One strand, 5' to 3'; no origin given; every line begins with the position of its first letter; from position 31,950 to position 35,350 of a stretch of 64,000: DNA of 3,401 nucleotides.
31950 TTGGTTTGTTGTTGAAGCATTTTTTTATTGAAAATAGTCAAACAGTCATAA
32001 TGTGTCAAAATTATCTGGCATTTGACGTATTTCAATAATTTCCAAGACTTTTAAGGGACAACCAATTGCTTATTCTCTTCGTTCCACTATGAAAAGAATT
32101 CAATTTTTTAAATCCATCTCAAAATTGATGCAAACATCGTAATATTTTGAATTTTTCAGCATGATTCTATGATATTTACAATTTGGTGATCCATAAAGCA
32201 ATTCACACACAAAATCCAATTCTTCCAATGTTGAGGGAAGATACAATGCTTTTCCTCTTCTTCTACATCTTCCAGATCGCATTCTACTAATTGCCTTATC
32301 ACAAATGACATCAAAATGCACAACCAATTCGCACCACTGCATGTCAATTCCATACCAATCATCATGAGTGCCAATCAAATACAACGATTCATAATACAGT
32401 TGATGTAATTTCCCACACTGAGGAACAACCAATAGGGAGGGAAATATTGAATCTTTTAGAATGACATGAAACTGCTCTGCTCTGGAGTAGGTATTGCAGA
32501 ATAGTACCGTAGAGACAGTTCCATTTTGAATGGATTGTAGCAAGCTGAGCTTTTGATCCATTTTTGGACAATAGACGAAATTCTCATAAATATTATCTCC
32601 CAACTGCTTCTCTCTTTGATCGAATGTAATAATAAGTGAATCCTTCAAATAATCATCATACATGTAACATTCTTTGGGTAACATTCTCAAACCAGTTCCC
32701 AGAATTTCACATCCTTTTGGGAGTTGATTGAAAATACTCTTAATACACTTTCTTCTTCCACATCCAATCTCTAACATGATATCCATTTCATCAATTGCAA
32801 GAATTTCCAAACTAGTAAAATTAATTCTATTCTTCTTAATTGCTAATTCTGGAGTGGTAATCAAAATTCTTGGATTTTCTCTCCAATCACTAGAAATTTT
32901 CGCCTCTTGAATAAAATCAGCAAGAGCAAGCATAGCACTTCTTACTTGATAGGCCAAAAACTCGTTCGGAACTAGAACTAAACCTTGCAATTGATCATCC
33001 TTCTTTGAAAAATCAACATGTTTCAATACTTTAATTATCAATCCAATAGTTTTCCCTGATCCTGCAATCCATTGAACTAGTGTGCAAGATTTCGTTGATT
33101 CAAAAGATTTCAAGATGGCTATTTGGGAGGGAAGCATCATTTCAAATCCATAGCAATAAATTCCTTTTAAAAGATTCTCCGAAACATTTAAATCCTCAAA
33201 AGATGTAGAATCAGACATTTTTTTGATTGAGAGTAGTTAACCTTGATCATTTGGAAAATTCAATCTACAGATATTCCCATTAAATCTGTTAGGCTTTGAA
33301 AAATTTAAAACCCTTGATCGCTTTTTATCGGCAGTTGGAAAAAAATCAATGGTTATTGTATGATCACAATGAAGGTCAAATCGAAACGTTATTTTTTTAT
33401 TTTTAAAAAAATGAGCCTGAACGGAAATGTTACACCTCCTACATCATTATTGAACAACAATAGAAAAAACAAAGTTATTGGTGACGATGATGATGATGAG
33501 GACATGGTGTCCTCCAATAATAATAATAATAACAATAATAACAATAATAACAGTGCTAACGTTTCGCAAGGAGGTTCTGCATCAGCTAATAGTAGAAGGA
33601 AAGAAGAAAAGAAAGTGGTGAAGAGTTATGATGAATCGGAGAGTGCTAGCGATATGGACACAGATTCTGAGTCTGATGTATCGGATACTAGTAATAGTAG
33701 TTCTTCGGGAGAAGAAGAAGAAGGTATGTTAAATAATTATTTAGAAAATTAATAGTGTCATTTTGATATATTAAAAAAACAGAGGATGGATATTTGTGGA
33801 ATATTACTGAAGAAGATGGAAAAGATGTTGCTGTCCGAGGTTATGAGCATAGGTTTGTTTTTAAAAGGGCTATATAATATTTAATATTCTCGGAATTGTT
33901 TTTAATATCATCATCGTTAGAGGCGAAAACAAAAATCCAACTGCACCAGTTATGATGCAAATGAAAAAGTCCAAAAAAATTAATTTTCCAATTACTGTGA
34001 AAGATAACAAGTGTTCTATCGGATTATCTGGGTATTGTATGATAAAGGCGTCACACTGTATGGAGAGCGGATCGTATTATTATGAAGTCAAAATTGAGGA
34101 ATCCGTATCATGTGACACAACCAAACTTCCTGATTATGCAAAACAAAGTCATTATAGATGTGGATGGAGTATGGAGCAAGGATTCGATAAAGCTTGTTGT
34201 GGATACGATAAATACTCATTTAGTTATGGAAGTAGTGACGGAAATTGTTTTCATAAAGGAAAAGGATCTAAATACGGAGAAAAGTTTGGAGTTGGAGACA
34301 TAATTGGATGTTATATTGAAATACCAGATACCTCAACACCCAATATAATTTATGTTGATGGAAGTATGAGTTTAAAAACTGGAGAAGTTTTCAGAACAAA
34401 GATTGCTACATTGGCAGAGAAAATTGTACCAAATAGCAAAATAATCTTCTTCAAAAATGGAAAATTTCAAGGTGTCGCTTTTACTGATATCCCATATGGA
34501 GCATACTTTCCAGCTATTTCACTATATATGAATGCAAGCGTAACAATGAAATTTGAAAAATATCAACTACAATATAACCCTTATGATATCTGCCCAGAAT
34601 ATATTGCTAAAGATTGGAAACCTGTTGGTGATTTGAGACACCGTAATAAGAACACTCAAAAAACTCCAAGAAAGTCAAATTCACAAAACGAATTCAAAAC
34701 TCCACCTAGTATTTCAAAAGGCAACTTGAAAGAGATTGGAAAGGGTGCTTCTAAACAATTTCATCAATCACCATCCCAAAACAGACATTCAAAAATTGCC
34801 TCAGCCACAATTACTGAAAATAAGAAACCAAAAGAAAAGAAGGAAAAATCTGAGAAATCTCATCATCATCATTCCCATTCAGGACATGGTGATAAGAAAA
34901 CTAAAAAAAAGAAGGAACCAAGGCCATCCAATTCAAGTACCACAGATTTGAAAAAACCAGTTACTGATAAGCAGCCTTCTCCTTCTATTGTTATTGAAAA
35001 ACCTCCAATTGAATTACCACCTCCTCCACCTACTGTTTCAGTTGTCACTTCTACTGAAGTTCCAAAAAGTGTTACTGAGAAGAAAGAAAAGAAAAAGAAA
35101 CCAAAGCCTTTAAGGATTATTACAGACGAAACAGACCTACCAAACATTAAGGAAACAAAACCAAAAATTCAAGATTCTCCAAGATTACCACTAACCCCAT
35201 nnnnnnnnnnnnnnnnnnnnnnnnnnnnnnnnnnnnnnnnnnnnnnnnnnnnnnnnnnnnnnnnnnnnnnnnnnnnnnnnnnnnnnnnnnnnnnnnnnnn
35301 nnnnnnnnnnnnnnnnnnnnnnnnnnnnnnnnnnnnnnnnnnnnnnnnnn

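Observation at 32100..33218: eIF4A-like DEAD-box paralogue with DEMD motif II and a degenerate motif VI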

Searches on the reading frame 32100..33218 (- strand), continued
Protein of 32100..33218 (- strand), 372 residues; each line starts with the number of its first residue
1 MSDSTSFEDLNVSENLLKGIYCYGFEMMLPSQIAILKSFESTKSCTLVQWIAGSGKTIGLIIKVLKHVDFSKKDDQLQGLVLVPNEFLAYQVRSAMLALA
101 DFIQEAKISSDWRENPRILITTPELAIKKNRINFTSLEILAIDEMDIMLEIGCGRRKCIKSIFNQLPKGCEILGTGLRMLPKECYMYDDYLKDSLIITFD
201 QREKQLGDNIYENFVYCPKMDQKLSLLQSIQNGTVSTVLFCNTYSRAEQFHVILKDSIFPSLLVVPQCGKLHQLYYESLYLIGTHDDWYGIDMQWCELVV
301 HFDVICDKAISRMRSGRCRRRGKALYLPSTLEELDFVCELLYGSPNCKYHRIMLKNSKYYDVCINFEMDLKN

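Call 50: search_solved_structures(query=A3, max_evalue=1e-10, show_alignments=1)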
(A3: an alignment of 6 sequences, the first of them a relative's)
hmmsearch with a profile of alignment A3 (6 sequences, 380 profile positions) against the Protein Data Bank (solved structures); distinct sequences matched with E-value up to 1e-10: 133 (the best 60 are shown).
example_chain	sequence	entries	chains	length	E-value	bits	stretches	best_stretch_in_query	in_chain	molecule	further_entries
9dts_A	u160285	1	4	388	4.1e-47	164.1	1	5-340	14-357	Eukaryotic initiation factor 4A-I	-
2zu6_A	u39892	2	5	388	4.1e-47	164.1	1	5-340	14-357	Eukaryotic initiation factor 4A-I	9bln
6xki_A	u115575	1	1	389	4.1e-47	164.1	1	5-340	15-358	Eukaryotic initiation factor 4A-I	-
7ppz_B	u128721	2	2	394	4.3e-47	164.1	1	5-340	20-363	Eukaryotic initiation factor 4A-I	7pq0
5zc9_A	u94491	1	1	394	4.3e-47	164.1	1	5-340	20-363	Eukaryotic initiation factor 4A-I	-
6zmw_j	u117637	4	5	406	4.8e-47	163.9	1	5-340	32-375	Eukaryotic initiation factor 4A-I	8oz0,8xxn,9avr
3eiq_A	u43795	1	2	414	5.2e-47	163.8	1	5-340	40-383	Eukaryotic initiation factor 4A-I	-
8huj_A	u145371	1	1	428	5.8e-47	163.6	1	5-340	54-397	Eukaryotic initiation factor 4A-I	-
7znj_A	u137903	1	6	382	2.8e-45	158.1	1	6-338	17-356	Eukaryotic initiation factor 4A-III, N-terminally processed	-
6qdv_7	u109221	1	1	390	2.9e-45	158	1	6-338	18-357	Eukaryotic initiation factor 4A-III, N-terminally processed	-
2hxy_A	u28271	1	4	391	3e-45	158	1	6-338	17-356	Probable ATP-dependent RNA helicase DDX48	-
2j0q_A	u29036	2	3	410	3.5e-45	157.8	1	6-338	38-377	ATP-DEPENDENT RNA HELICASE DDX48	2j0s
2xb2_A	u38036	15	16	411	3.5e-45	157.8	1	6-338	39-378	EUKARYOTIC INITIATION FACTOR 4A-III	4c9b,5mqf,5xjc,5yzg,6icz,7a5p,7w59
2hyi_C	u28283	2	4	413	3.6e-45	157.8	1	6-338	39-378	Probable ATP-dependent RNA helicase DDX48 | Eukaryotic initiation factor 4A-III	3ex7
2j0u_B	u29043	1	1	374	1.3e-44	156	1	6-338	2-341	ATP-DEPENDENT RNA HELICASE DDX48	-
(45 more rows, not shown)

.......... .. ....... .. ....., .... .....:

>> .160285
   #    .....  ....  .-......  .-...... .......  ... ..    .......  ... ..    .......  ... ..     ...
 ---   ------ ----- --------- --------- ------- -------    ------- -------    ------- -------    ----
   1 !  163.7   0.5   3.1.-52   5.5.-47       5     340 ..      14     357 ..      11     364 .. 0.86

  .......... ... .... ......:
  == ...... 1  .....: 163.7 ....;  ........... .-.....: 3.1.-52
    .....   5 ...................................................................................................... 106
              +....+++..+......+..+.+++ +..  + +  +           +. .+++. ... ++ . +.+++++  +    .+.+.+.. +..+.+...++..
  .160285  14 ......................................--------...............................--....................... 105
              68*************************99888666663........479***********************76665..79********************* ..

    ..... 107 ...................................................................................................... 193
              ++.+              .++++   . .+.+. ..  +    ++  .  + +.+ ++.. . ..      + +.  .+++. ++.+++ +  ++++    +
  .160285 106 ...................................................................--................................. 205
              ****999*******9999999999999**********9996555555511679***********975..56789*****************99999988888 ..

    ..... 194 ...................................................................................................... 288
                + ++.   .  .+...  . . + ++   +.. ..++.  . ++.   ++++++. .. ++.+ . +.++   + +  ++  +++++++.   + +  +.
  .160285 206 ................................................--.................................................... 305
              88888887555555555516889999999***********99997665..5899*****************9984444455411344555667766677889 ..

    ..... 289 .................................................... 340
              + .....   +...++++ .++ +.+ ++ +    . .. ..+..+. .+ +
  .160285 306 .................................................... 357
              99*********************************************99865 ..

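Call 54: predict_structure(alignment_id=A4)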
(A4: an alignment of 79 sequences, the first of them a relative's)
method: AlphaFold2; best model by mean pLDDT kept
length: 372 residues; sequences in the alignment: 79
mean_pLDDT: 86.3   pTM: 0.86
mean pLDDT of the five models: 86.3, 85.3, 84.9, 84.8, 84.6
residues with pLDDT >= 90: 229; 70-90: 85; 50-70: 36; < 50: 22
segments of 3 or more residues with pLDDT < 50: 355-372
pLDDT, mean of each block of 10 residues (from residue 1): 77 97 95 88 83 92 97 94 94 96 96 96 90 96 95 94 95 94 88 91 68 92 90 83 93 86 74 68 86 89 93 86 93 92 70 45 43 37
secondary structure, 60 per line:
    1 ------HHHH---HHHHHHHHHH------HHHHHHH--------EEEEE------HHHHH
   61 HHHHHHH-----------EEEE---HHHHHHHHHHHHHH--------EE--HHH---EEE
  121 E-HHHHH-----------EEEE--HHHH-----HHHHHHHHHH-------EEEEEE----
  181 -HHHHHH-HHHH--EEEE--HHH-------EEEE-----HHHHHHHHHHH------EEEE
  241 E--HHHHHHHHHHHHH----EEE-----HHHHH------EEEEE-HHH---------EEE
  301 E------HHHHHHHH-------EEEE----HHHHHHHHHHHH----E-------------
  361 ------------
elements in order: H7-10 H14-23 H30-36 E45-49 H56-67 E79-82 H86-99 E118-121 H123-127 E139-142 H145-148 H154-163 E171-176 H182-187 H189-192 E195-198 E211-214 H220-230 E237-241 H244-256 E261-263 H269-273 E280-284 E298-301 H308-315 E323-326 H331-342

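Call 57: fold_search(model_id=the predicted structure, library=pdb)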
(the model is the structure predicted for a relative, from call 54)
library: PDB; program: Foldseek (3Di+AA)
matches with E <= 10: 1554; with E <= 0.001: 925
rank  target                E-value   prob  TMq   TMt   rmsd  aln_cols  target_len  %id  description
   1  2j0s_A                2.3e-22  1.00  0.78  0.74   3.4       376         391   22  The crystal structure of the Exon Junction Complex at 2.2 A resolution (released 2006-09-06)
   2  6icz_u                3.9e-22  1.00  0.77  0.75   3.6       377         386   22  Cryo-EM structure of a human post-catalytic spliceosome (P complex) at 3.0 angstrom (released 2019-03-13)
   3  2hyi_C                4.2e-22  1.00  0.77  0.74   3.6       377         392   22  Structure of the human exon junction complex with a trapped DEAD-box helicase bound to RNA (released 2006-08-15)
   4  8huj_A                7.5e-22  1.00  0.53  0.52   7.4       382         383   22  Cryo-EM structure of the J-K-St region of EMCV IRES in complex with eIF4G-HEAT1 and eIF4A (released 2023-08-02)
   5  7znj_A                4.6e-21  1.00  0.78  0.76   3.4       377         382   22  Structure of an ALYREF-exon junction complex hexamer (released 2023-04-12)
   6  9dts_D                7.0e-21  1.00  0.78  0.77   3.4       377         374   23  Crystal structure of the human eIF4A1/AMPPNP/amidino-rocaglate/polypurine RNA complex (released 2025-03-12)
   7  2vso_A                7.9e-21  1.00  0.51  0.52   7.1       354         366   26  Crystal Structure of a Translation Initiation Complex (released 2008-06-24)
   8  7pmm_B                1.4e-20  1.00  0.77  0.66   3.5       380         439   25  DEAD-box helicase DbpA in the active conformation bound to a ss/dsRNA junction and ADP/BeF3 (released 2022-09-14)
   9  9avr_A                1.4e-20  1.00  0.75  0.75   3.9       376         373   23  Human eIF4A-1 in complex with AMP-PNP, RNA, and the inhibitor silvestrol (released 2024-10-23)
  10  3pey_A                1.9e-20  1.00  0.78  0.75   3.7       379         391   18  S. cerevisiae Dbp5 bound to RNA and ADP BeF3 (released 2011-03-23)
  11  7pli_I                2.3e-20  1.00  0.78  0.65   3.5       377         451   24  DEAD-box helicase DbpA bound to single stranded RNA and ADP/BeF3 (released 2022-09-07)
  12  3g0h_A                2.5e-20  1.00  0.80  0.73   3.4       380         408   21  Human dead-box RNA helicase DDX19, in complex with an ATP-analogue and RNA (released 2009-02-17)
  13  7pli_B                2.5e-20  1.00  0.76  0.63   3.7       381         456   24  DEAD-box helicase DbpA bound to single stranded RNA and ADP/BeF3 (released 2022-09-07)
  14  7pmq_A                2.9e-20  1.00  0.78  0.64   3.6       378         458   25  DEAD-box helicase DbpA in the active conformation bound to a hairpin loop RNA and ADP/BeF3 (released 2022-09-14)
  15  3pew_A                3.0e-20  1.00  0.77  0.74   3.8       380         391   18  S. cerevisiae Dbp5 L327V bound to RNA and ADP BeF3 (released 2011-03-23)
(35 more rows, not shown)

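Call 60: find_related_loci(query=A3, collection=metagenome_contigs, flank=3000)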
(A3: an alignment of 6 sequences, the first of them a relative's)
Query A3 (372 aa) in metagenome_contigs; peptide patterns used: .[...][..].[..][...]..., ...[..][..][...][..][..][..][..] (x = any residue, [..] = any of these).
255 stretches matched a pattern, but none encodes a relative of the query by tblastn (E <= 1e-3).

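Call 65: find_encoding_contigs(protein=P0009, flank=3000, max_places=3)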
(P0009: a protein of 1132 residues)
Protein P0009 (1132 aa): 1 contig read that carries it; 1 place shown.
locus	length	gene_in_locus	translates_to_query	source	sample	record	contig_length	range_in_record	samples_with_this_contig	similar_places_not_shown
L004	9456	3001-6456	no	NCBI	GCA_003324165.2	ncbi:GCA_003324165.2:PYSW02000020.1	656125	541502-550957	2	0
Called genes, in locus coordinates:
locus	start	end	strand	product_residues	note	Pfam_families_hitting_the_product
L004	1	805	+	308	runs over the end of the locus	PF07065:D123, PF18299:R2K_2 (weak), PF14243:R2K_3 (weak)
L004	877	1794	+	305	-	PF09445:Methyltransf_15 (weak)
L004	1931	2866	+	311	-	PF05148:Methyltransf_8 (weak), PF01209:Ubie_methyltran, PF13489:Methyltransf_23, PF13847:Methyltransf_31, PF08241:Methyltransf_11, PF08242:Methyltransf_12, PF13649:Methyltransf_25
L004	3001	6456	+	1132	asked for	PF00150:Cellulase (weak), PF00270:DEAD, PF00271:Helicase_C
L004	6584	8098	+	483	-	PF11443:DUF2828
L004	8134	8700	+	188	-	PF25043:DUF7788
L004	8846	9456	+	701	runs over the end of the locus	PF01436:NHL (faint), PF09414:RNA_ligase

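Call 66: find_encoding_contigs(protein=P0010, flank=3000, max_places=3)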
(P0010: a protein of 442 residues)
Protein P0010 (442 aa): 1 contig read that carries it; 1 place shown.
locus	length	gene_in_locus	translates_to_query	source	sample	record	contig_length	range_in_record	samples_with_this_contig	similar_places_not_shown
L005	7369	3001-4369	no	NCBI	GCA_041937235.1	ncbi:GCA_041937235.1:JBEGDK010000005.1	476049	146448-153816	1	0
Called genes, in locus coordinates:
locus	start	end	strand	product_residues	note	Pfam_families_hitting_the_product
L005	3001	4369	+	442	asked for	PF04851:ResIII (weak), PF00270:DEAD, PF00271:Helicase_C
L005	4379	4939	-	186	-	-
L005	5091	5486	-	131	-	-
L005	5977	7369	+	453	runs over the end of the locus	PF00091:Tubulin, PF03953:Tubulin_C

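Call 75: list_cluster_members(proteins=[P0140, P0013, P0014, P0155, P0156, P0020, P0025, P0011])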
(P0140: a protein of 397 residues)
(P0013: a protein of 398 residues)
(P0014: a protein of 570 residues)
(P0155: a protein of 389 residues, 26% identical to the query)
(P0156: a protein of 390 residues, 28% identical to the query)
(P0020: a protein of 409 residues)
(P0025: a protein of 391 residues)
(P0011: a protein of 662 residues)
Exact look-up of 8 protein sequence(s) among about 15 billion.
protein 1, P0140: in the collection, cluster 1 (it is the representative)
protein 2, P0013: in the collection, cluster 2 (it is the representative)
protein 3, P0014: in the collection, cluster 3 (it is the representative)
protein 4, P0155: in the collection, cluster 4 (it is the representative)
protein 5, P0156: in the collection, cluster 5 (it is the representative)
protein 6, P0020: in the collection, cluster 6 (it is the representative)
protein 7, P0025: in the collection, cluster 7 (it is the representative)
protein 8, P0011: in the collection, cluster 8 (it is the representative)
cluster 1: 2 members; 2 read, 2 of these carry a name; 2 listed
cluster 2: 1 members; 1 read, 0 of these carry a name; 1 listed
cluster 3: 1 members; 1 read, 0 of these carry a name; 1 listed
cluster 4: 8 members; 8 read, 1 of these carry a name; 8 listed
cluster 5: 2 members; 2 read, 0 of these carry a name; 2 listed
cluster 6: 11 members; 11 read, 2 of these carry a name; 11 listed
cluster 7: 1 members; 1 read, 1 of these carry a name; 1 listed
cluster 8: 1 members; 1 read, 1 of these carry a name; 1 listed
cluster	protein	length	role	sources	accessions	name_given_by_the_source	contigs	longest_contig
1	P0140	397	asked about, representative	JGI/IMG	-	superfamily II DNA/RNA helicase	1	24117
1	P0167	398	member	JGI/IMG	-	superfamily II DNA/RNA helicase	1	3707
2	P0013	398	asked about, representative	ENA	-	-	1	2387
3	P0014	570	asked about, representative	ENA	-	-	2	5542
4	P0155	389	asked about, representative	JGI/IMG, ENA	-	translation initiation factor 4A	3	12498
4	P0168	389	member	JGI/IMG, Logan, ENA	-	-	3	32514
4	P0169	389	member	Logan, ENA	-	-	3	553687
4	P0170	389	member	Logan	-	-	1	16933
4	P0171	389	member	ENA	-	-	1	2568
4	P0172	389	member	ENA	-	-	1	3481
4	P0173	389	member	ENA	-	-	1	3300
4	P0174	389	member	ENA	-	-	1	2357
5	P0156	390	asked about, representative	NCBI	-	-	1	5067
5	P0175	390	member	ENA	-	-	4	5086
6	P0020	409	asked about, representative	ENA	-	-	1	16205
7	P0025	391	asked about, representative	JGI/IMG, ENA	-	superfamily II DNA/RNA helicase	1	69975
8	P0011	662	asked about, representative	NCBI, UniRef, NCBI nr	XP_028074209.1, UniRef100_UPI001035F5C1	eukaryotic initiation factor 4A-15-like isoform X2 [Camellia sinensis] | eukaryotic initiation factor 4A-15-like isoform X2 n=2 Tax=Camellia sinensis TaxID=4442 ...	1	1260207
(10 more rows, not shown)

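Call 76: find_related_loci(query=A3, collection=viral_contigs, flank=2000)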
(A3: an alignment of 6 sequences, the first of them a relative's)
Query A3 (372 aa) in viral_contigs; peptide patterns used: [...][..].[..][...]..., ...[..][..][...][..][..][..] (x = any residue, [..] = any of these).
144 stretches matched a pattern, but none encodes a relative of the query by tblastn (E <= 1e-3).

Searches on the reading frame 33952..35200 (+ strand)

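Call 56: search_protein_families(library=pfam, proteins=[window:33952-35200:+], max_evalue=0.001)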
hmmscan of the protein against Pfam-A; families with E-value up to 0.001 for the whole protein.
window:33952-35200:+ (416 aa): 1 family
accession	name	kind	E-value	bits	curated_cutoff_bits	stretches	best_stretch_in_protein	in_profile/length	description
PF00622.36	SPRY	-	2.7e-14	53.8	26.3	2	42-141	2-89/121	SPRY domain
